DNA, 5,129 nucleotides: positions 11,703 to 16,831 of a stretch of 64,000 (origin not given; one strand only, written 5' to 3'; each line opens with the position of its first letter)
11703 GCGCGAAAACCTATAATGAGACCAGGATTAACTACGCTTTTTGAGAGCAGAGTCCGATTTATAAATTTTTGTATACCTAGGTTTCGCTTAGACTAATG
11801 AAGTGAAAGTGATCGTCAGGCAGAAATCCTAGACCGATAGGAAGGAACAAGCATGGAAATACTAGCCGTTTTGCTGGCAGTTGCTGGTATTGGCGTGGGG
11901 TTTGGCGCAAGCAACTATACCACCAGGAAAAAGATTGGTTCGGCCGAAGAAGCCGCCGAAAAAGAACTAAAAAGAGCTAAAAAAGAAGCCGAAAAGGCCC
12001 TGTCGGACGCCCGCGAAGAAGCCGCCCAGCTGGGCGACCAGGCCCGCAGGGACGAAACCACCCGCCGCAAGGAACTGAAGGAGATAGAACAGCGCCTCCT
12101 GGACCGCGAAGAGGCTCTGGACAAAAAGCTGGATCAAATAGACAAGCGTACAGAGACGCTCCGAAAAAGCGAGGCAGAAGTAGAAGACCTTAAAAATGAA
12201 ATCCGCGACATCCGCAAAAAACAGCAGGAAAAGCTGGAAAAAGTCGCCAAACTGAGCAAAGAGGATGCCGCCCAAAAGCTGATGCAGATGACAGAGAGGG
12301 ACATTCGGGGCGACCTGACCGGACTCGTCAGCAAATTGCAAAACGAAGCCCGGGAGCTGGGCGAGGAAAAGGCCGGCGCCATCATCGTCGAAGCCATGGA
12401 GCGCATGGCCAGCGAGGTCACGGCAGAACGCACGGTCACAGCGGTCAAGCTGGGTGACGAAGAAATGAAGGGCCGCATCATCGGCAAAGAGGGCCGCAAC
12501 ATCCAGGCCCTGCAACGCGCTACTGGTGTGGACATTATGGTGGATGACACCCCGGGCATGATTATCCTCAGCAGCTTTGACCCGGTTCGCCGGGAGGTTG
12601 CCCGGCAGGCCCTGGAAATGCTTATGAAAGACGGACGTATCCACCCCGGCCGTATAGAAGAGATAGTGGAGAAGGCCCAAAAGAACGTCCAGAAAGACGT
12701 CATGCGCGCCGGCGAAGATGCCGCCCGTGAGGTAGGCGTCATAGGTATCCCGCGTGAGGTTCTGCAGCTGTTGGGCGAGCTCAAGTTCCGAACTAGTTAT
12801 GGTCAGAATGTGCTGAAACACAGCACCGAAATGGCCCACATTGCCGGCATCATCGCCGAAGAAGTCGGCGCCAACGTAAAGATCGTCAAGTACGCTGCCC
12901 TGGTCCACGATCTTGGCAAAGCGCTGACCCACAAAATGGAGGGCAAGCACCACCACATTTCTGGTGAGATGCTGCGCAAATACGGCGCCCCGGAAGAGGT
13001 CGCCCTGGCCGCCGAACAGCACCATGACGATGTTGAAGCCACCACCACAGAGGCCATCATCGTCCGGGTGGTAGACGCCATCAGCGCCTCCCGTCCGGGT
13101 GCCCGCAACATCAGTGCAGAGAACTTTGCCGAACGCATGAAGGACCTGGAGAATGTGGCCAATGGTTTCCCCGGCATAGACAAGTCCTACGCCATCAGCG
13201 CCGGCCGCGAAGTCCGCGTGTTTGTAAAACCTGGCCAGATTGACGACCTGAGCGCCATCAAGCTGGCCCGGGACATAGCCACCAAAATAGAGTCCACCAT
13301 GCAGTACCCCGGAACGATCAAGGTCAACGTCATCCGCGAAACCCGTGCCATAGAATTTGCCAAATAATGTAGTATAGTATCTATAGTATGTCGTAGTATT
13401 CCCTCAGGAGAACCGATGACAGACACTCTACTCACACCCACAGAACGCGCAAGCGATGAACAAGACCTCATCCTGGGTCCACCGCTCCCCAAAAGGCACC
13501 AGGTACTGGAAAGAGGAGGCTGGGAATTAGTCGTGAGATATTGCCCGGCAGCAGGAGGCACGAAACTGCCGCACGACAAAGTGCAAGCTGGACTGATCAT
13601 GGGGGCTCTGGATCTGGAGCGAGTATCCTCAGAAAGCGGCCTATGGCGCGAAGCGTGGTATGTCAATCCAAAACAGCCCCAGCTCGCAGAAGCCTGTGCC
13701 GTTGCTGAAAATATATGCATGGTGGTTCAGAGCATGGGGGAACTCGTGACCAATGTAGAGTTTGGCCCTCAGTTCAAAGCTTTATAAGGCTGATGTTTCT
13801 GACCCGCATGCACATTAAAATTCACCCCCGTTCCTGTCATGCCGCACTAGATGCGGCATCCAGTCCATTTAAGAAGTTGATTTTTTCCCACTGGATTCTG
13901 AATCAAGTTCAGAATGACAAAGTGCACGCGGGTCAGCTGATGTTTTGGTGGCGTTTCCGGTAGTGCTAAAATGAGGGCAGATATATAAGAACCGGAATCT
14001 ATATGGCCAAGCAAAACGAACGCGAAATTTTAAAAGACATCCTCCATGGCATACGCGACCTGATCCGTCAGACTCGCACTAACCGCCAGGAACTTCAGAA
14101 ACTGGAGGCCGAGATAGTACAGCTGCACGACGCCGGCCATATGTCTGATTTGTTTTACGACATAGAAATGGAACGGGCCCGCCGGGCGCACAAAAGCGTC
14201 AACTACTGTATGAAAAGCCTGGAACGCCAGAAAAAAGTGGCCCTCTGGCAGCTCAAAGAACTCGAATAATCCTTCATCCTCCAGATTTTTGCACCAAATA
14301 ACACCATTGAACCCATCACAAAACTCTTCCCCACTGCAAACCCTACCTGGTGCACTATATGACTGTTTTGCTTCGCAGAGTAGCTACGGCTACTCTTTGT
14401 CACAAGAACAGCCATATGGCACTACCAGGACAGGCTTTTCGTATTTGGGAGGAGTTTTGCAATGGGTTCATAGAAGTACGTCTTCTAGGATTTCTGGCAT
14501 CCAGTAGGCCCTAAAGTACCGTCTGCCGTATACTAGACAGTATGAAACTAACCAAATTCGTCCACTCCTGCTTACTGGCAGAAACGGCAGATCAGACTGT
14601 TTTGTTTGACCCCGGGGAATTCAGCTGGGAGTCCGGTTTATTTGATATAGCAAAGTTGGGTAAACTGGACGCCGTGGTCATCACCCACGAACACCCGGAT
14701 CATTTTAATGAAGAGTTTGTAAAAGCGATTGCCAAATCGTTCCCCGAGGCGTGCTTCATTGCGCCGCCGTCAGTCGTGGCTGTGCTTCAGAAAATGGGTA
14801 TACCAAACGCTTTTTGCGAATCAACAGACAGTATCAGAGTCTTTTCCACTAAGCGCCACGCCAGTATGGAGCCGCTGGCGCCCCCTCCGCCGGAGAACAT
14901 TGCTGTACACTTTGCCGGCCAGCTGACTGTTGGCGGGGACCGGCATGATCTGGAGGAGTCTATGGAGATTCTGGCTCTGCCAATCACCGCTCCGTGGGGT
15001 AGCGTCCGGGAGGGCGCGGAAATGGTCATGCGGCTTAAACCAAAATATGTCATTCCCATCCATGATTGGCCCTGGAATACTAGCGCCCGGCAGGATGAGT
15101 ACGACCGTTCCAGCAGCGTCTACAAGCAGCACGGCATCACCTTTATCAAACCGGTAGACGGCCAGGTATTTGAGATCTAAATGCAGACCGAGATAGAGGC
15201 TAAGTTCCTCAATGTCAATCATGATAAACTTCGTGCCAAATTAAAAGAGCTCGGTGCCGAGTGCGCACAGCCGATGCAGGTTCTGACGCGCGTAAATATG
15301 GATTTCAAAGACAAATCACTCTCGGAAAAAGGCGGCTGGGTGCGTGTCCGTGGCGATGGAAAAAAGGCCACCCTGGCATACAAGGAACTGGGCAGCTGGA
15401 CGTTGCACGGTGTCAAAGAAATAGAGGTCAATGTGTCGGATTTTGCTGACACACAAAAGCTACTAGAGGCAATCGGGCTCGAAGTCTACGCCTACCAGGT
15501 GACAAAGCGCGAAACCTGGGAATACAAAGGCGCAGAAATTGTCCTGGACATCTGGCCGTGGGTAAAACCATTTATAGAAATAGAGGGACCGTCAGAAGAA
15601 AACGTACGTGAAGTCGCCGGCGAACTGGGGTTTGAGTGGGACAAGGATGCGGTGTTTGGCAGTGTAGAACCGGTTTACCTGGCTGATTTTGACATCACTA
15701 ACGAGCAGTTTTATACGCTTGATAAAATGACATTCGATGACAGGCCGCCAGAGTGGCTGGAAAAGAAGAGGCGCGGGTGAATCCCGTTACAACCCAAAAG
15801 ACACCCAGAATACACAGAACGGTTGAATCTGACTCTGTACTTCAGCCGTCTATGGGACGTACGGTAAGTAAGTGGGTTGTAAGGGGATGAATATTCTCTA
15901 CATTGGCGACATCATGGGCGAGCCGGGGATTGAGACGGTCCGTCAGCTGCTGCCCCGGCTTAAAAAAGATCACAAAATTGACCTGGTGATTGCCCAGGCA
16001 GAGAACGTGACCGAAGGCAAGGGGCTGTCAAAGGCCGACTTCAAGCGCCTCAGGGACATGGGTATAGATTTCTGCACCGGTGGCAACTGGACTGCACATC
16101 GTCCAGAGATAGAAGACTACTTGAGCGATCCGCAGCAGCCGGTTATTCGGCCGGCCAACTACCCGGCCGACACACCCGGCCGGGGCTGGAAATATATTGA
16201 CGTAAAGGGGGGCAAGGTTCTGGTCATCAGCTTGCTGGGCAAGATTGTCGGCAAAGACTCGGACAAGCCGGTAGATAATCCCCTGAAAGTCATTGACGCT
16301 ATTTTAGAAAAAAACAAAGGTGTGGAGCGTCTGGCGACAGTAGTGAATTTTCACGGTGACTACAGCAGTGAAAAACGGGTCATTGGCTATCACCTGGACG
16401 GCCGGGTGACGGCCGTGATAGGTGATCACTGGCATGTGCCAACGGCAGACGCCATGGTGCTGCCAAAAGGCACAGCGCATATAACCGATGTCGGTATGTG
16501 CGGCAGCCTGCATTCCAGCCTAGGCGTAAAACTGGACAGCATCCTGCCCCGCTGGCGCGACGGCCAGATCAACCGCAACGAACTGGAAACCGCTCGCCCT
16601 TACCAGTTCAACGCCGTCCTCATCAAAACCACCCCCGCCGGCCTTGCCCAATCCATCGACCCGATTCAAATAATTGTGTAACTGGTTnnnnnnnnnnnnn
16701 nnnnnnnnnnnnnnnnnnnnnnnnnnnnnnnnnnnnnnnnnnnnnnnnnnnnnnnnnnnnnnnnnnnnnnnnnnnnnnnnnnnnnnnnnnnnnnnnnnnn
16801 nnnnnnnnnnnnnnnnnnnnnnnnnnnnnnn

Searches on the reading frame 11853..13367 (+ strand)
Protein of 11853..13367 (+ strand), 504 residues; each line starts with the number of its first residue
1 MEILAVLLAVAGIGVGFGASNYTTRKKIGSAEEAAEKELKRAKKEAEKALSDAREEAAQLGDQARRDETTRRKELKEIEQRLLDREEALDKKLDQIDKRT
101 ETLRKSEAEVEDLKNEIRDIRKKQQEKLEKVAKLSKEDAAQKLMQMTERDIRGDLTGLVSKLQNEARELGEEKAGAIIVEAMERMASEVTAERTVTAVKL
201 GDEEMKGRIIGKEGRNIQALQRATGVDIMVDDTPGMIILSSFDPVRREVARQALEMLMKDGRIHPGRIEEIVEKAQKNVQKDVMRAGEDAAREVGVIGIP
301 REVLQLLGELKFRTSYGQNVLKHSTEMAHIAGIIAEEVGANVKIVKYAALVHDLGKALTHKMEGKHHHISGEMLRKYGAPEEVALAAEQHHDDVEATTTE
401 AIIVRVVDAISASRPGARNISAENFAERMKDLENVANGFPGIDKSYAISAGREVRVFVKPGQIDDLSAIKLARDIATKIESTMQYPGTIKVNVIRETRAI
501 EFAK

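Call 47: find_homologous_proteins(query=window:11853-13367:+, max_evalue=1e-40)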
Query window:11853-13367:+ (504 aa): 8000 proteins with E <= 1e-40 among 8000 candidates; the best 120 are listed.
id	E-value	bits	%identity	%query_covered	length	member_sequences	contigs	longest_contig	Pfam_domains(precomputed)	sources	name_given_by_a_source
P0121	0.0e+0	1042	100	100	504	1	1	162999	PF00013.36,PF12072.14,PF01966.29,PF22891.3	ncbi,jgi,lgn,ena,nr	ncbi:MAG TPA: ribonuclease Y [Candidatus Limnocylindria bacterium]|nr:ribonuclease Y [Candidatus Lim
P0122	3.1e-291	984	94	100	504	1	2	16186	PF00013.36,PF12072.14,PF01966.29,PF22891.3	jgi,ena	-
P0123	1.6e-286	969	92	100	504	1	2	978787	PF00013.36,PF12072.14,PF01966.29,PF22891.3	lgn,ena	-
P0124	2.5e-286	968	92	100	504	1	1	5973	PF00013.36,PF12072.14,PF01966.29,PF22891.3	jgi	jgi:ribonucrease Y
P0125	6.6e-286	967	92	100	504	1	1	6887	PF00013.36,PF12072.14,PF01966.29,PF22891.3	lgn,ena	-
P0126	1.1e-285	966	92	100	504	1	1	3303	PF00013.36,PF12072.14,PF01966.29,PF13083.14,PF22891.3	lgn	-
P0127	1.6e-285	965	92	100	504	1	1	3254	PF00013.36,PF12072.14,PF01966.29,PF13083.14,PF22891.3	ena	-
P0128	2.1e-285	965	92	100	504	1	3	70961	PF00013.36,PF12072.14,PF01966.29,PF22891.3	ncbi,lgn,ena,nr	ncbi:ribonuclease Y [Candidatus Saccharibacteria bacterium]|nr:ribonuclease Y [Candidatus Sacchariba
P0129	5.6e-284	960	91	100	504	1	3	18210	PF00013.36,PF12072.14,PF01966.29,PF22891.3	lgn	-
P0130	1.1e-283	959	91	100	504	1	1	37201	PF00013.36,PF12072.14,PF01966.29,PF13083.14,PF22891.3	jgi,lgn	-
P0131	6.1e-283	957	91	100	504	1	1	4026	PF00013.36,PF12072.14,PF01966.29,PF13083.14,PF22891.3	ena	-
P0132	7.9e-283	956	91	100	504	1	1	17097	PF00013.36,PF12072.14,PF01966.29,PF22891.3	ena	-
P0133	1.5e-282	956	91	100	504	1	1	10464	PF00013.36,PF12072.14,PF01966.29,PF22891.3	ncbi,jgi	-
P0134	2.5e-282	955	91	100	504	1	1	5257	PF00013.36,PF12072.14,PF01966.29,PF22891.3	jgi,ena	-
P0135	3.6e-282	954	92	98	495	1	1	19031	PF00013.36,PF12072.14,PF01966.29,PF13083.14,PF22891.3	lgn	-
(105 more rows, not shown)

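Call 48: find_encoding_contigs(protein=P0122, flank=10000, max_places=2)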
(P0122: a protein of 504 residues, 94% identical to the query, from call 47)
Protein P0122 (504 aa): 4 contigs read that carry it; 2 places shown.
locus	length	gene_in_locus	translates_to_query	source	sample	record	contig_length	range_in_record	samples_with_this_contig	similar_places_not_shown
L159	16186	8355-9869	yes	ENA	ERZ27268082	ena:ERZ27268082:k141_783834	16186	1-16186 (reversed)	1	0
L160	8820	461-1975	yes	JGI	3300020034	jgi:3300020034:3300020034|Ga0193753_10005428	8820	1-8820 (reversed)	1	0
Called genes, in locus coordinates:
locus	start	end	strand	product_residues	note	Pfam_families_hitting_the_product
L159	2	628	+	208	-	?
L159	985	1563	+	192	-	PF00293:NUDIX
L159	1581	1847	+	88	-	PF02604:PhdYeFM_antitox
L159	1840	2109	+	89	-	PF06769:YoeB_toxin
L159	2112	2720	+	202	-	PF27462:RecX_N, PF21982:RecX_HTH1, PF02631:RecX_HTH2, PF21981:RecX_HTH3 (weak)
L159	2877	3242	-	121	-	-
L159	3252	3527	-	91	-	-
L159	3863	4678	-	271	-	PF01061:ABC2_membrane, PF12698:ABC2_membrane_3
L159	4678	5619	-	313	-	PF00005:ABC_tran, PF13175:AAA_15 (faint), PF00004:AAA (faint), PF13304:AAA_21 (weak), PF13732:DrrA1-3_C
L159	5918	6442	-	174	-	-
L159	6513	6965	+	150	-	PF02367:TsaE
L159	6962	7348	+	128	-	PF00814:TsaD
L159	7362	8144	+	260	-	PF02698:DUF218 (weak)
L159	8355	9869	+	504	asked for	PF12072:RNase_Y_N, PF22891:KH_PNO1_2nd (weak), PF00013:KH_1 (weak), PF01966:HD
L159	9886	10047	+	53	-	-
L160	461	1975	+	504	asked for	PF12072:RNase_Y_N, PF22891:KH_PNO1_2nd (weak), PF00013:KH_1 (weak), PF01966:HD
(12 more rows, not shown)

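Call 49: find_encoding_contigs(protein=P0123, flank=10000, max_places=2)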
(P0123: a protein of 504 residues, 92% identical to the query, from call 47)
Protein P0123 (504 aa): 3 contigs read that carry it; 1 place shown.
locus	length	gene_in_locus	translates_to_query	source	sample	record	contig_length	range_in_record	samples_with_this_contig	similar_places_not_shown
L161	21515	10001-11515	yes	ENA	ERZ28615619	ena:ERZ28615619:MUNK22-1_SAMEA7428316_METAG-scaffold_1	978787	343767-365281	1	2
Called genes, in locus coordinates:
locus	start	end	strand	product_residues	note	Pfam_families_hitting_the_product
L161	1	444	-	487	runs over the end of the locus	PF23981:DUF7305 (faint)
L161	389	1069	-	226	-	PF07963:N_methyl (faint)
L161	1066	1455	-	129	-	PF07963:N_methyl (weak)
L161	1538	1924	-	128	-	PF07963:N_methyl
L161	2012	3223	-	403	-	PF28597:T2SSF_N, PF00482:T2SSF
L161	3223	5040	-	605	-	PF05157:MshEN, PF00437:T2SSE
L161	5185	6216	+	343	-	PF00154:RecA_N, PF06745:ATPase (weak), PF08423:Rad51, PF27531:MT3502_N (weak), PF01637:ATPase_2 (faint), PF21096:RecA_C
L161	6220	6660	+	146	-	-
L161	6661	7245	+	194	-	PF00561:Abhydrolase_1 (faint), PF06821:Ser_hydrolase, PF12697:Abhydrolase_6 (weak)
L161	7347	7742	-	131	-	-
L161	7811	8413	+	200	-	PF27462:RecX_N, PF21982:RecX_HTH1, PF02631:RecX_HTH2, PF21981:RecX_HTH3 (weak)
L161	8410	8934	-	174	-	-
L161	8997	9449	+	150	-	PF02367:TsaE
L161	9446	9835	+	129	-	PF00814:TsaD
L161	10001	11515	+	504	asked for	PF12072:RNase_Y_N, PF22891:KH_PNO1_2nd (weak), PF00013:KH_1 (weak), PF01966:HD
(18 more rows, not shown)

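Call 50: find_encoding_contigs(protein=P0128, flank=10000, max_places=2)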
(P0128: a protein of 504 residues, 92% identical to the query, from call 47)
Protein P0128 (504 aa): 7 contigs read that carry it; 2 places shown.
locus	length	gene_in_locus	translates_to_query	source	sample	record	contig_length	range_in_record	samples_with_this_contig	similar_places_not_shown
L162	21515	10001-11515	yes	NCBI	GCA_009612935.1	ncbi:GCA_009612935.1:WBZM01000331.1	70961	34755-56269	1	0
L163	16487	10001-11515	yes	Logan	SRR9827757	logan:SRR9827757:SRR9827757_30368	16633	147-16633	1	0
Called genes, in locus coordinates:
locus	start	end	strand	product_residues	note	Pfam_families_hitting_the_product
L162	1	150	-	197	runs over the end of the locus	PF07963:N_methyl (faint)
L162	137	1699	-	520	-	PF02369:Big_1 (faint), PF24107:DUF7382 (faint), PF13620:CarboxypepD_reg (weak)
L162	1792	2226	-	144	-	PF07963:N_methyl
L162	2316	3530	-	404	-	PF28597:T2SSF_N, PF00482:T2SSF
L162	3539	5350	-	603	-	PF05157:MshEN, PF00437:T2SSE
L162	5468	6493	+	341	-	PF00154:RecA_N, PF08423:Rad51, PF06745:ATPase (weak), PF27531:MT3502_N (weak), PF01637:ATPase_2 (weak), PF21096:RecA_C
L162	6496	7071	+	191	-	PF06821:Ser_hydrolase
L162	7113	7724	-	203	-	-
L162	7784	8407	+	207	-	PF27462:RecX_N, PF21982:RecX_HTH1, PF02631:RecX_HTH2, PF21981:RecX_HTH3 (weak)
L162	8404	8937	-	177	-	-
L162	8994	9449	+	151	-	PF02367:TsaE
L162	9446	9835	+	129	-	PF00814:TsaD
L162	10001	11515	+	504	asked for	PF12072:RNase_Y_N, PF22891:KH_PNO1_2nd (weak), PF00013:KH_1 (weak), PF01966:HD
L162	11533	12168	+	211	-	PF00753:Lactamase_B, PF13483:Lactamase_B_3, PF12706:Lactamase_B_2 (weak)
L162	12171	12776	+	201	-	PF01928:CYTH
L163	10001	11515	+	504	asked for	PF12072:RNase_Y_N, PF22891:KH_PNO1_2nd (weak), PF00013:KH_1 (weak), PF01966:HD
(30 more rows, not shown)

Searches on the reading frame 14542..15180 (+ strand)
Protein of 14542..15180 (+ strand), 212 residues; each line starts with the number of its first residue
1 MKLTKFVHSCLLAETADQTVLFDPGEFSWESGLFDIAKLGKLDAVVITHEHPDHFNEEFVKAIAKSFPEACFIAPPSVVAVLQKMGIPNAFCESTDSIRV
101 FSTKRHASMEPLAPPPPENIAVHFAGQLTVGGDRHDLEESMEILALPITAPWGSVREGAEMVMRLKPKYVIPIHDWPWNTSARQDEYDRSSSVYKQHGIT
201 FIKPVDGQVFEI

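Call 73: search_protein_families(library=pfam, proteins=[window:14542-15180:+], max_evalue=0.001)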
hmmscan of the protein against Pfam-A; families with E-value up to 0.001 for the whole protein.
window:14542-15180:+ (212 aa): 3 families
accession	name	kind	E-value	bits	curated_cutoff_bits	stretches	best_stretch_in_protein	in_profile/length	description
PF13483.12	Lactamase_B_3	-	5.7e-14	52.8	24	1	2-174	1-160/160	Beta-lactamase superfamily domain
PF00753.33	Lactamase_B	-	3.8e-08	33.9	22.7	1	5-55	3-57/196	Metallo-beta-lactamase superfamily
PF12706.13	Lactamase_B_2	-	5.5e-07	29.8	27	1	20-103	3-90/200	Beta-lactamase superfamily domain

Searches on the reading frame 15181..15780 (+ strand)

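Call 73: search_protein_families(library=pfam, proteins=[window:15181-15780:+], max_evalue=0.001)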
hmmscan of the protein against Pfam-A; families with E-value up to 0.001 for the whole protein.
window:15181-15780:+ (199 aa): 1 family
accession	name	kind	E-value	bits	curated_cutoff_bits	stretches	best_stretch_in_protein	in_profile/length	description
PF01928.26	CYTH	-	2.9e-15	57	23.2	1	3-148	2-159/179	CYTH domain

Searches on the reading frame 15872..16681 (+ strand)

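Call 46: search_protein_families(library=pfam, proteins=[window:15872-16681:+], max_evalue=0.01)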
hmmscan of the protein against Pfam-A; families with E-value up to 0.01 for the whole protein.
window:15872-16681:+ (269 aa): 2 families
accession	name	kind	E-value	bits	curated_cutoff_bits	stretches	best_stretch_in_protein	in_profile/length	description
PF13277.11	YmdB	-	7.4e-76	255.2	27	1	9-265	1-253/253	YmdB-like protein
PF00149.33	Metallophos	-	2.8e-05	25.1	21.5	1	6-190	1-191/191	Calcineurin-like phosphoesterase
